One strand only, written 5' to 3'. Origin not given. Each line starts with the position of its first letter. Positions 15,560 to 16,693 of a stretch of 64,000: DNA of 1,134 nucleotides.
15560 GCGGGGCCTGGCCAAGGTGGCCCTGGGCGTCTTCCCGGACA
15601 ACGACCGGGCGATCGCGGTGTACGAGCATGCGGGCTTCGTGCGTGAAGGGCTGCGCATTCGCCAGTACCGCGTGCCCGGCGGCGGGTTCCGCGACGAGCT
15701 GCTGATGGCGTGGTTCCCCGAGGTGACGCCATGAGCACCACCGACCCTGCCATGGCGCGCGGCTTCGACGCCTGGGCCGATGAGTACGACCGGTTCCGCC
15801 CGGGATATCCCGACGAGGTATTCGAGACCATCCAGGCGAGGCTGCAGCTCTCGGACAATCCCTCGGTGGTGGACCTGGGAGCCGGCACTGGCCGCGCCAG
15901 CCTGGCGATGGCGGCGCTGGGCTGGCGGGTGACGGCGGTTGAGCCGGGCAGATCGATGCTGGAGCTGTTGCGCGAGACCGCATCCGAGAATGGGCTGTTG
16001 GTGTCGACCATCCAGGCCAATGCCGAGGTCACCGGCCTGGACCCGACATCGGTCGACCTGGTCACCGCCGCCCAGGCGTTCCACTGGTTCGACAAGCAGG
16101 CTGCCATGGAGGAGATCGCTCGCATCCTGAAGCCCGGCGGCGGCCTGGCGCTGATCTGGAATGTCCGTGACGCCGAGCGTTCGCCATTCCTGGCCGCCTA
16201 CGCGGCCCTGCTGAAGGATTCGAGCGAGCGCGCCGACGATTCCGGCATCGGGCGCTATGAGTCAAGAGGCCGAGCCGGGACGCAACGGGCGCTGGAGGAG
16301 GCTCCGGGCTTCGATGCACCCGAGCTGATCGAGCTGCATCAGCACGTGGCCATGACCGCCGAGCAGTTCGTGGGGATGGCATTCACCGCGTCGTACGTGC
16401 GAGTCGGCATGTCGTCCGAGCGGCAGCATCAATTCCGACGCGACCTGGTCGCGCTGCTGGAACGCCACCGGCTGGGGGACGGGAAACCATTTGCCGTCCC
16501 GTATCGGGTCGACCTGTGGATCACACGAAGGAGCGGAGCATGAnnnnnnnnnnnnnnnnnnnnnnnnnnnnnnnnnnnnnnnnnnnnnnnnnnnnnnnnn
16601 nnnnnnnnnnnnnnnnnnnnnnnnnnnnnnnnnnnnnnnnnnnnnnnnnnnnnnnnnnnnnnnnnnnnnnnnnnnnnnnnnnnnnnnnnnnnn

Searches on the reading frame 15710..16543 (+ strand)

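Call 53: search_protein_families(library=pfam, proteins=[window:15710-16543:+], max_evalue=0.001)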
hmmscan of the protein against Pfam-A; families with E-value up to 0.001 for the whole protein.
window:15710-16543:+ (277 aa): 9 families
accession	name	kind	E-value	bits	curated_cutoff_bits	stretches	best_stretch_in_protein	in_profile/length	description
PF08241.18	Methyltransf_11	-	8.4e-21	74.9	21.2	1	54-147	1-94/95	Methyltransferase domain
PF13649.12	Methyltransf_25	-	1.7e-19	70.7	27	1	53-144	1-97/97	Methyltransferase domain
PF08242.18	Methyltransf_12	-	7.1e-14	52.8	30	1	54-146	1-98/98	Methyltransferase domain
PF13847.12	Methyltransf_31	-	7.2e-12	45.6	27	1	48-148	2-109/145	Methyltransferase domain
PF13489.12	Methyltransf_23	-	5.7e-10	39.6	27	1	36-160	8-129/164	Methyltransferase domain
PF01209.24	Ubie_methyltran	-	1.3e-06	28.4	20.1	1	51-164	49-166/233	ubiE/COQ5 methyltransferase family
PF03848.20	TehB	-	7.7e-06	25.9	20.4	1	51-160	32-143/193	Tellurite resistance protein TehB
PF05175.20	MTS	-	2.1e-05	24.7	23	1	47-152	29-142/170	Methyltransferase small domain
PF04445.19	SAM_MT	-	0.00036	20.5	26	0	48-89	70-111/230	Putative SAM-dependent methyltransferase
